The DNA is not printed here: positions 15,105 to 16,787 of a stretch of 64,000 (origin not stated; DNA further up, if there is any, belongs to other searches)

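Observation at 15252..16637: Single-polypeptide primase: PriS catalytic core fused to a PriL C-terminal Fe-S-type domain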

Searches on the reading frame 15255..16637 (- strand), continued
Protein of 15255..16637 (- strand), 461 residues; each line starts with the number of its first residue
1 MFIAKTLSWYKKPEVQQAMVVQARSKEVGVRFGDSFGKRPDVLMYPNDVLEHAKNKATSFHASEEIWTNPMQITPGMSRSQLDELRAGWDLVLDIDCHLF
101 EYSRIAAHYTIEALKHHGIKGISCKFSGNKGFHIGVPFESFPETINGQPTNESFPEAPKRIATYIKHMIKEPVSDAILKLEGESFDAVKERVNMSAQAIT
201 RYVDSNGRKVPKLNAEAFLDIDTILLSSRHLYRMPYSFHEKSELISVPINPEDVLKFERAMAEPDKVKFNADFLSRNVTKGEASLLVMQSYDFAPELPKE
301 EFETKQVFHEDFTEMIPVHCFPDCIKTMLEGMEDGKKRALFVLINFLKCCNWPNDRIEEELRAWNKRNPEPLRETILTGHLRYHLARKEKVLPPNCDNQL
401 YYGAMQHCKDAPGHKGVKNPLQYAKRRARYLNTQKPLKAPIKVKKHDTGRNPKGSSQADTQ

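Call 32: fold_search(model_id=the predicted structure, library=pdb)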
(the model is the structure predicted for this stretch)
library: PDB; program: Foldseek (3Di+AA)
matches with E <= 10: 158; with E <= 0.001: 61
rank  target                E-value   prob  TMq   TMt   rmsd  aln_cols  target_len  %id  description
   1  6sa1_D                1.9e-08  1.00  0.39  0.53   7.5       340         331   14  Post catalytic complex of Prim-PolC from Mycobacterium smegmatis with gapped DNA and 3'-dUTP (released 2020-11-18)
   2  6sa0_A                2.3e-08  1.00  0.39  0.53   7.8       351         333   14  Ternary complex of Prim-PolC from Mycobacterium smegmatis with 2nt gapped DNA and UpNHpp (released 2020-11-18)
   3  5op0_B                7.5e-08  1.00  0.39  0.53   7.5       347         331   14  Structure of Prim-PolC from Mycobacterium smegmatis (released 2017-11-15)
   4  5op0_A                1.2e-07  1.00  0.40  0.54   7.5       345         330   15  Structure of Prim-PolC from Mycobacterium smegmatis (released 2017-11-15)
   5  6sa1_A                1.2e-07  1.00  0.39  0.53   7.6       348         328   15  Post catalytic complex of Prim-PolC from Mycobacterium smegmatis with gapped DNA and 3'-dUTP (released 2020-11-18)
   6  9f28_A                3.9e-07  1.00  0.38  0.49  14.0       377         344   16  Crystal structure of the heterodimeric primase from pyrococcus abyssi (deletion of the PriL-CTD domain) (released 2024-12-04)
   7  6r4s_A                5.7e-07  1.00  0.33  0.38  13.0       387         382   15  Crystal structure of the Pri1 subunit of human primase bound to ATP (released 2019-09-11)
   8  5dmu                  6.0e-07  1.00  0.36  0.54   5.8       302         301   14  Structure of the NHEJ polymerase from Methanocella paludicola (released 2015-10-07)
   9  2r9l_A                8.7e-07  1.00  0.36  0.55  10.7       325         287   12  Polymerase Domain from Mycobacterium tuberculosis Ligase D in complex with DNA (released 2008-01-08)
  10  3pky_B                1.1e-06  1.00  0.37  0.57   7.7       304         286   13  Polymerase Domain from Mycobacterium tuberculosis Ligase D in complex with DNA, UTP and Manganese. (released 2011-02-16)
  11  6r4t_A                1.2e-06  1.00  0.34  0.40  13.0       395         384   14  Crystal structure of the Pri1 subunit of human primase bound to vidarabine triphosphate (released 2019-09-11)
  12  6r4t_D                1.4e-06  1.00  0.34  0.40  12.6       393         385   15  Crystal structure of the Pri1 subunit of human primase bound to vidarabine triphosphate (released 2019-09-11)
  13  6r4u_A                1.5e-06  1.00  0.41  0.48   9.8       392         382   15  Crystal structure of the Pri1 subunit of human primase bound to fludarabine triphosphate (released 2019-09-11)
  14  6r5e_A                1.5e-06  1.00  0.32  0.38  11.4       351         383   13  Crystal structure of the Pri1 subunit of human primase bound to 2F-ATP (released 2019-09-11)
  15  2r9l_B                1.6e-06  1.00  0.39  0.60   6.8       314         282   12  Polymerase Domain from Mycobacterium tuberculosis Ligase D in complex with DNA (released 2008-01-08)
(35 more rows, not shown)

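Call 42: find_encoding_contigs(protein=P0011, flank=10000, max_places=2)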
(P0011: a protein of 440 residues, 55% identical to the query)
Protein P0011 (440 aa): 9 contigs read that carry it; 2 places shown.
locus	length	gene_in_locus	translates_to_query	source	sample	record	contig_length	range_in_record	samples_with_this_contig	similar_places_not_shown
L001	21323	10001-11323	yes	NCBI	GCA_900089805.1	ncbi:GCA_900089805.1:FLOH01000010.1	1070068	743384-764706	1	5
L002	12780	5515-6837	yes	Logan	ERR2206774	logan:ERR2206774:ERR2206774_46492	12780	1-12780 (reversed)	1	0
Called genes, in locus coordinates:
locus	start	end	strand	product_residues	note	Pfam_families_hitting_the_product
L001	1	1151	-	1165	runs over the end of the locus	PF03833:PolC_DP2_N, PF24844:PolC_DP2_central, PF24846:PolC_DP2_cat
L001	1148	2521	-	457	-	PF01336:tRNA_anti-codon (weak), PF00149:Metallophos, PF04042:DNA_pol_E_B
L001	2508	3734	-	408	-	PF01637:ATPase_2, PF13191:AAA_16 (weak), PF24883:NPHP3_N (faint), PF00004:AAA, PF13401:AAA_22, PF22703:Cdc6_lid, PF09079:WHD_Cdc6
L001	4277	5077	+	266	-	PF01978:TrmB, PF11495:TrmB_EBD_N (weak)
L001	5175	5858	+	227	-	PF01963:TraB_PrgY_gumN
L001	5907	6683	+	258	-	-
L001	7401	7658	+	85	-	-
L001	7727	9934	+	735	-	PF00270:DEAD, PF04851:ResIII, PF21210:RNA_helicase_helical, PF00271:Helicase_C, PF02732:ERCC4, PF00633:HHH (faint), PF12826:HHH_2 (weak), PF14520:HHH_5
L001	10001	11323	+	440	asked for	PF01896:DNA_primase_S (weak)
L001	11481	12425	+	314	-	PF00297:Ribosomal_L3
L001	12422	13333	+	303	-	PF00573:Ribosomal_L4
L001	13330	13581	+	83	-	PF00276:Ribosomal_L23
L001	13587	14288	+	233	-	PF03947:Ribosomal_L2_C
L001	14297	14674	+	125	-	PF00203:Ribosomal_S19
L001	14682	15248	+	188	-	PF00237:Ribosomal_L22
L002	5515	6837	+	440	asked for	PF01896:DNA_primase_S (weak)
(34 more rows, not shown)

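Call 53: search_protein_representatives(alignment_id=A1)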
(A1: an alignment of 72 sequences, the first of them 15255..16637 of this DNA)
Query: 72 sequences, 447 profile positions. Proteins with E-value up to 0.001 (for the whole library): 1288; up to 1e-10: 627; up to 1e-30: 397. The best 150 are listed.
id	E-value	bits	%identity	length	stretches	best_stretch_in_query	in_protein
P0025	1.6e-207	706.3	-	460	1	1-444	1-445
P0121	1.1e-192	657.4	-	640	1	1-437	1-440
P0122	6.0e-188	641.8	-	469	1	1-446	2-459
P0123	8.1e-180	615.0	-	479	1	2-441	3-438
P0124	1.0e-179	614.7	-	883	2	124-439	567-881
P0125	1.0e-176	604.8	-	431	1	1-432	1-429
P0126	6.0e-176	602.3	-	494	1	3-442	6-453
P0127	8.0e-172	588.7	-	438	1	7-445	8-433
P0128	2.5e-169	580.5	-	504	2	203-444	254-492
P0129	8.8e-168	575.3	-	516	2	205-445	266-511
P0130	9.5e-168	575.2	-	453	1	3-438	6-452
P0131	2.3e-166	570.7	-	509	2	203-441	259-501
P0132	3.5e-165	566.8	-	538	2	202-440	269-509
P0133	3.7e-165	566.7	-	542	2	218-442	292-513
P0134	4.8e-165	566.3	-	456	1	2-442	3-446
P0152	7.6e-153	526.1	-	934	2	125-443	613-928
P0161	3.2e-150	517.5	-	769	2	210-441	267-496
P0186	8.1e-137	473.3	-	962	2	92-444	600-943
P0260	1.1e-110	387.2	-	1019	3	8-178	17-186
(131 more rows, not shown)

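Call 57: find_related_loci(query=A1, collection=genome_contigs, flank=3000)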
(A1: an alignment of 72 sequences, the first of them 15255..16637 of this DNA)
Query A1 (461 aa) in genome_contigs; peptide patterns used: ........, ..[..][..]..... (x = any residue, [..] = any of these).
599 stretches matched a pattern (row limit reached: there are more); 579 encode a relative of the query (tblastn E <= 1e-3); the best 80 are kept; 80 distinct loci.
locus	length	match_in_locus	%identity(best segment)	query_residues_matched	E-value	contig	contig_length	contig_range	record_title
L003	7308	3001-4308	55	1-434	2e-163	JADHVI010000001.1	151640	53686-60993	MAG: Candidatus Woesearchaeota archaeon isolate BS150m-G68 BS-150m-C47, whole genome shotgun sequence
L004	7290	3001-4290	57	1-425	5e-162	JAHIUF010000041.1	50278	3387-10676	MAG: Nanoarchaeota archaeon isolate MM_PC_MetaG.mb.241 MM_PC_MetaG.mb.241_k141_922119, whole genome shotgun sequence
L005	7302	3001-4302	55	1-432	4e-160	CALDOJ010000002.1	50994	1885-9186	MAG TPA_asm: Candidatus Woesearchaeota archaeon isolate ERR2206790_bin.73_CONCOCT_v1.1_MAG genome assembly, contig: ERZ8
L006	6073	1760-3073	53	1-429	2e-157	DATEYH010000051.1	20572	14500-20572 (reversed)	MAG TPA_asm: Candidatus Nanoarchaeia archaeon isolate SMAG_U8440 k141_90161, whole genome shotgun sequence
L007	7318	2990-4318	53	1-434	5e-155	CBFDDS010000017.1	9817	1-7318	MAG TPA_asm: Candidatus Woesearchaeota archaeon isolate SRR26215674_binner13_Refined_91 genome assembly, contig: ERZ2507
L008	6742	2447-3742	53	1-429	1e-154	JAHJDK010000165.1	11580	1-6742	MAG: Nanoarchaeota archaeon isolate Modern_marine.mb.57 Modern_marine.mb.57_k141_1571154, whole genome shotgun sequence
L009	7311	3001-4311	53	1-428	1e-152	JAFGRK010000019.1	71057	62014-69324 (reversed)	MAG: Candidatus Woesearchaeota archaeon isolate Zod_Metabat.825 k87_9256354, whole genome shotgun sequence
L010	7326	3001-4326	50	1-449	5e-152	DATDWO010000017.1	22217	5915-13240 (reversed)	MAG TPA_asm: Candidatus Nanoarchaeia archaeon isolate SMAG_U8113 k141_1151126, whole genome shotgun sequence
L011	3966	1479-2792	55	3-432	6e-156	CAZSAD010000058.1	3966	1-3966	MAG TPA_asm: uncultured Methanosarcinales archaeon isolate SRP062349_co5_133 genome assembly, contig: NODE_20117_length_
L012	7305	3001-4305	52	3-427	6e-151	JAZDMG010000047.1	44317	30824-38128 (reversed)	MAG: archaeon isolate MEGAHIT-group-0.639 k141_13755727, whole genome shotgun sequence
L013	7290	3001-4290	52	1-429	1e-149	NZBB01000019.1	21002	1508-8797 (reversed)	MAG: Candidatus Woesearchaeota archaeon isolate ARS1441 MHASMcontig_588954, whole genome shotgun sequence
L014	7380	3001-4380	49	1-458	3e-148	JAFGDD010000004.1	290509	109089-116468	MAG: Candidatus Woesearchaeota archaeon isolate Zod_Metabat.1155 k87_2261361, whole genome shotgun sequence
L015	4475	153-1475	52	1-427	1e-148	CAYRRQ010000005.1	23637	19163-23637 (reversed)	MAG TPA_asm: uncultured Methanosarcinales archaeon isolate binchicken_co19_518 genome assembly, contig: NODE_3223_length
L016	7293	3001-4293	52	1-429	4e-146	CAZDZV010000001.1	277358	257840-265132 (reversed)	MAG TPA_asm: uncultured Methanosarcinales archaeon isolate SRP141376_co2_275 genome assembly, contig: NODE_38_length_277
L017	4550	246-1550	51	1-424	7e-148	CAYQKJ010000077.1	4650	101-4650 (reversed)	MAG TPA_asm: uncultured Methanosarcinales archaeon isolate SRP098346_co1_64 genome assembly, contig: NODE_28326_length_4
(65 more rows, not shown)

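Call 59: search_protein_families(library=phrogs, proteins=[window:15255-16637:-], max_evalue=0.01)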
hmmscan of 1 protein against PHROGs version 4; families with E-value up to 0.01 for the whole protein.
window:15255-16637:- (461 aa): 1 family
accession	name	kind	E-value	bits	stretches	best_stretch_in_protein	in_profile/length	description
phrog_16345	-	DNA, RNA and nucleotide metabolism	5.7e-11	42.2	2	77-143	54-123/972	primase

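Call 61: search_protein_families(library=pfam, proteins=[P0124, P0152, P0186, P0260, P0121, P0161], max_evalue=0.001)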
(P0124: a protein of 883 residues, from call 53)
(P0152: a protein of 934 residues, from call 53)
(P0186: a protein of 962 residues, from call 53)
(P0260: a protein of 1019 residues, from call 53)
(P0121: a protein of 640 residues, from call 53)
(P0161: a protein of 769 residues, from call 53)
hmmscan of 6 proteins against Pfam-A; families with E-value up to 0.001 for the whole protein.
P0124 (883 aa): 3 families
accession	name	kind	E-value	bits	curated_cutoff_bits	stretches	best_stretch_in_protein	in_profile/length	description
PF14890.11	Intein_splicing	-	6.1e-11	42.8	35.8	1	148-569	12-155/155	Intein splicing domain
PF04104.19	DNA_primase_lrg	-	2.1e-07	31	22.4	1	743-830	86-175/266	Eukaryotic and archaeal DNA primase, large subunit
PF14528.11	LAGLIDADG_3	-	3.3e-05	24.5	22.5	0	268-342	5-82/82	LAGLIDADG-like domain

P0152 (934 aa): 3 families
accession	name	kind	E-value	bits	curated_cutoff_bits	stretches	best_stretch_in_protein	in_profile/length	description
PF14890.11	Intein_splicing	-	2.8e-17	63.4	35.8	1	147-614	14-155/155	Intein splicing domain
PF14528.11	LAGLIDADG_3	-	1.4e-05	25.7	22.5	0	262-312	3-52/82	LAGLIDADG-like domain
PF01896.25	DNA_primase_S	-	2.4e-05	25.2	26.8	1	610-728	44-162/163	DNA primase small subunit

P0186 (962 aa): 4 families
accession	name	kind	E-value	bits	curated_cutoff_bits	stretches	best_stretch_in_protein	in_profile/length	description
PF14890.11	Intein_splicing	-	1.7e-17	64.1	35.8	1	132-599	23-155/155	Intein splicing domain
PF14528.11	LAGLIDADG_3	-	1.2e-06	29.1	22.5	1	410-481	4-78/82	LAGLIDADG-like domain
PF04104.19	DNA_primase_lrg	-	1.4e-05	25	22.4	1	799-899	87-191/266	Eukaryotic and archaeal DNA primase, large subunit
PF01896.25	DNA_primase_S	-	0.00029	21.7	26.8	0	616-748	33-162/163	DNA primase small subunit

P0260 (1019 aa): 5 families
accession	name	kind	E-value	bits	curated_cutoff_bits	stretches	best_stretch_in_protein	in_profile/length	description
PF14890.11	Intein_splicing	-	2.2e-28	99.5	35.8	1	340-813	10-155/155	Intein splicing domain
PF14528.11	LAGLIDADG_3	-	9.1e-14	51.9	22.5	2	534-589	3-62/82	LAGLIDADG-like domain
PF04104.19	DNA_primase_lrg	-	7e-07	29.3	22.4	1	875-980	83-191/266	Eukaryotic and archaeal DNA primase, large subunit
PF01896.25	DNA_primase_S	-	1.1e-05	26.3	26.8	1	107-204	19-104/163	DNA primase small subunit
PF21686.3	LigD_Prim-Pol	-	0.0001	22.4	27.4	1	99-149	102-156/254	LigD, primase-polymerase domain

P0121 (640 aa): 16 families
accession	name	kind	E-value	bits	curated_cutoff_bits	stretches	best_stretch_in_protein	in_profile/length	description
PF13847.12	Methyltransf_31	-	6.3e-18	65.3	27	1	473-614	3-140/145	Methyltransferase domain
PF13649.12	Methyltransf_25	-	1.2e-15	58.4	27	1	477-566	1-97/97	Methyltransferase domain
PF13489.12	Methyltransf_23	-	1.9e-15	57.4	27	1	460-583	11-135/164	Methyltransferase domain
PF08241.18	Methyltransf_11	-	2.4e-15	57.4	21.2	1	478-570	1-95/95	Methyltransferase domain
PF08242.18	Methyltransf_12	-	8.8e-12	46.1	30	1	478-568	1-98/98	Methyltransferase domain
PF01896.25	DNA_primase_S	-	2.2e-09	38.3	26.8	1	104-256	25-163/163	DNA primase small subunit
PF04104.19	DNA_primase_lrg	-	2.9e-09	37.1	22.4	1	269-431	49-224/266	Eukaryotic and archaeal DNA primase, large subunit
PF01209.24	Ubie_methyltran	-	2.7e-07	30.6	20.1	1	467-575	41-156/233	ubiE/COQ5 methyltransferase family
PF05175.20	MTS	-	2.3e-06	27.8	23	1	473-570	31-138/170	Methyltransferase small domain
PF21686.3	LigD_Prim-Pol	-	3.4e-06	27.3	27.4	1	77-144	89-160/254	LigD, primase-polymerase domain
PF03848.20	TehB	-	2.8e-05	24.1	20.4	1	464-561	21-119/193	Tellurite resistance protein TehB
PF10294.15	Methyltransf_16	-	7.9e-05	22.9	21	0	49-121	81-150/174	Lysine methyltransferase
PF01555.25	N6_N4_Mtase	-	0.00011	22.6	26.7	0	368-512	123-220/221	DNA methylase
PF05401.17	NodS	-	0.00014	22.2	24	1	461-562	33-132/201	Nodulation protein S (NodS)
PF08003.17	Methyltransf_9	-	0.00017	21.1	23.8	1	466-570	107-217/315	Protein of unknown function (DUF1698)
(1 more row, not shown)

P0161 (769 aa): 19 families
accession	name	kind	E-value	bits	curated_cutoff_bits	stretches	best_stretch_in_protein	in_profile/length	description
PF12146.15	Hydrolase_4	-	9.7e-24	84.4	27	2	540-644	7-115/239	Serine aminopeptidase, S33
PF00561.26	Abhydrolase_1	-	1.1e-19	71.6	25.8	1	539-644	2-107/245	alpha/beta hydrolase fold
PF00326.27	Peptidase_S9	-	2.7e-11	43.8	22.6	1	558-761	8-211/213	Prolyl oligopeptidase family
PF12697.13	Abhydrolase_6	-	8.1e-11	43.4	26.3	1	541-739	2-205/217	Alpha/beta hydrolase family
PF01738.24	DLH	-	1.1e-08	35.4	21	1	688-744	134-193/217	Dienelactone hydrolase family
PF20408.4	Abhydrolase_11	-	3.6e-08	33.8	27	1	540-636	5-105/193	Alpha/beta hydrolase domain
PF10142.15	PhoPQ_related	-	3.4e-07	29.8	20.3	1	678-753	242-317/367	PhoPQ-activated pathogenicity-related protein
PF02129.25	Peptidase_S15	-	4.3e-07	30.3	23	0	552-634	38-124/262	X-Pro dipeptidyl-peptidase (S15 family)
PF20434.5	BD-FAE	-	9.5e-07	29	26.8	1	601-723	84-215/215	BD-FAE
PF04104.19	DNA_primase_lrg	-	3.1e-06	27.2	22.4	1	357-474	87-218/266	Eukaryotic and archaeal DNA primase, large subunit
PF12695.13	Abhydrolase_5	-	4.4e-06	27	27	1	592-638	44-89/164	Alpha/beta hydrolase family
PF08840.17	BAAT_C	-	1.6e-05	25.5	20.9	1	606-739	22-160/210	BAAT / Acyl-CoA thioester hydrolase C terminal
PF02273.21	Acyl_transf_2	-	4.2e-05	23.4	20.3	1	524-737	17-236/294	Acyl transferase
PF01896.25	DNA_primase_S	-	0.00015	22.6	26.8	0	101-307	21-161/163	DNA primase small subunit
PF07859.19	Abhydrolase_3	-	0.00019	21.7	25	1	603-739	68-208/210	alpha/beta hydrolase fold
PF21686.3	LigD_Prim-Pol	-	0.00041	20.4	27.4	0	85-144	96-157/254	LigD, primase-polymerase domain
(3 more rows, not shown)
